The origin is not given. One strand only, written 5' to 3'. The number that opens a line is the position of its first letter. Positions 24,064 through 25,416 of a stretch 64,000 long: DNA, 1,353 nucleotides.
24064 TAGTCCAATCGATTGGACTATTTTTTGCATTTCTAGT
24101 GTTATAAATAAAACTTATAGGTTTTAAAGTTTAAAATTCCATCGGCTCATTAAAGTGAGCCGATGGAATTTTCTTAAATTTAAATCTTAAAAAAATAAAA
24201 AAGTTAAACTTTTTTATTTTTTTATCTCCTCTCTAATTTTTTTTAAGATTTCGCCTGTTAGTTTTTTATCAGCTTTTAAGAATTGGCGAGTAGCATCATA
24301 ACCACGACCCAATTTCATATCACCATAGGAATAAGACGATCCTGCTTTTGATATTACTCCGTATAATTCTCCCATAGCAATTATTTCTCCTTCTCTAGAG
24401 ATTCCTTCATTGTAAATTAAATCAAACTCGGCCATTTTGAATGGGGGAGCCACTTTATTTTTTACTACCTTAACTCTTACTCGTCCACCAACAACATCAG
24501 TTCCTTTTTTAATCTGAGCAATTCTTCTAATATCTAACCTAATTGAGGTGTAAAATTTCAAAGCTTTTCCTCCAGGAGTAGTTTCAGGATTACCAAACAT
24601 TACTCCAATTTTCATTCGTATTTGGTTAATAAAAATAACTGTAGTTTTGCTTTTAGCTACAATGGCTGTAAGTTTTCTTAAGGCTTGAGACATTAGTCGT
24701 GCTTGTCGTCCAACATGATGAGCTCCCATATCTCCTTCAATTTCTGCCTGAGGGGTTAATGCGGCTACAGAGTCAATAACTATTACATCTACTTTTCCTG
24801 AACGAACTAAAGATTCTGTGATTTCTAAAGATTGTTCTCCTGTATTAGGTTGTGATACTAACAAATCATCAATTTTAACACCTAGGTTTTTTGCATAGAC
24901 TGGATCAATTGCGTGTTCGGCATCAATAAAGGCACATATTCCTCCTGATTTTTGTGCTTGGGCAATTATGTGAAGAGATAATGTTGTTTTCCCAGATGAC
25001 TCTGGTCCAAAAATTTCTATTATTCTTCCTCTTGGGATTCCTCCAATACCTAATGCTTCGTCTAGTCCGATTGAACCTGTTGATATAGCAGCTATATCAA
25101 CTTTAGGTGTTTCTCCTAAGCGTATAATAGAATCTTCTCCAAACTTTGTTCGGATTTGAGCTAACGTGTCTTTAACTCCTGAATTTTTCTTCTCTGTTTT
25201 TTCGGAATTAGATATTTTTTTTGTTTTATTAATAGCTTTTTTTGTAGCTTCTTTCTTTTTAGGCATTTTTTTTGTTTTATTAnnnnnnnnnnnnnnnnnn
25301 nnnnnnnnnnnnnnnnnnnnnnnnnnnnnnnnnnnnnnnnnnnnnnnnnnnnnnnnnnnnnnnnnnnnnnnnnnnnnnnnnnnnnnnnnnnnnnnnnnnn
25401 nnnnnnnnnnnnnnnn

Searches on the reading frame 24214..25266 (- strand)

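Call 62: search_protein_families(library=ncbifam, proteins=[window:24214-25266:-], max_evalue=0.001)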
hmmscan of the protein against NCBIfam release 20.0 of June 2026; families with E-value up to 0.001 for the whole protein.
window:24214-25266:- (350 aa): 17 families
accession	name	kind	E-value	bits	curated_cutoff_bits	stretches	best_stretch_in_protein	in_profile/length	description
TIGR02012.1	tigrfam_recA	equivalog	1.4e-154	514.2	325.3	1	27-346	2-321/321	recombinase RecA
NF007072.0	PRK09519.1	equivalog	2e-122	410.1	1024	2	25-272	5-252/790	intein-containing recombinase RecA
TIGR02237.1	recomb_radB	equivalog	4.6e-16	59.3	172.4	1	72-249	4-179/210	DNA repair and recombination protein RadB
NF003301.0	PRK04301.1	equivalog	6.7e-15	55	259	1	55-249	77-284/316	DNA repair and recombination protein RadA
TIGR02238.1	recomb_DMC1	equivalog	4.4e-11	42.5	447.7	1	8-248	32-281/314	meiotic recombinase Dmc1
TIGR02236.1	recomb_radA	equivalog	6.5e-11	42.1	361.15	1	55-249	72-280/311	DNA repair and recombination protein RadA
NF033429.2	ImuA_translesion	equivalog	7.5e-11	42.3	150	1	57-163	12-119/181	translesion DNA synthesis-associated protein ImuA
NF006861.0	PRK09361.1-1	equivalog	3.1e-10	40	278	1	60-282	4-221/235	DNA repair and recombination protein RadB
TIGR02239.1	recomb_RAD51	equivalog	3.1e-10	39.6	478.05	1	54-248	71-281/316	DNA repair protein RAD51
TIGR03881.1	KaiC_arch_4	hypoth_equivalog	2.8e-07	30.5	247.8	1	61-182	3-102/231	KaiC domain-containing protein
TIGR00416.1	sms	equivalog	4.6e-07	28.9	403.05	1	36-199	56-207/454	DNA repair protein RadA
NF006799.0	PRK09302.1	equivalog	1.7e-06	26.9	408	1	57-175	251-380/515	circadian clock protein KaiC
TIGR03880.1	KaiC_arch_3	hypoth_equivalog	4e-06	26.5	249.45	1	66-124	3-60/224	KaiC domain-containing protein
NF004723.0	PRK06067.1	subfamily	4.5e-06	26.3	194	0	57-132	12-86/243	flagellar accessory protein FlaH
NF058630.1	repair_Rv3395c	exception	3.4e-05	23.6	65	1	75-173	5-94/153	DnaE2-dependent mutagenesis accessory factor ImuA'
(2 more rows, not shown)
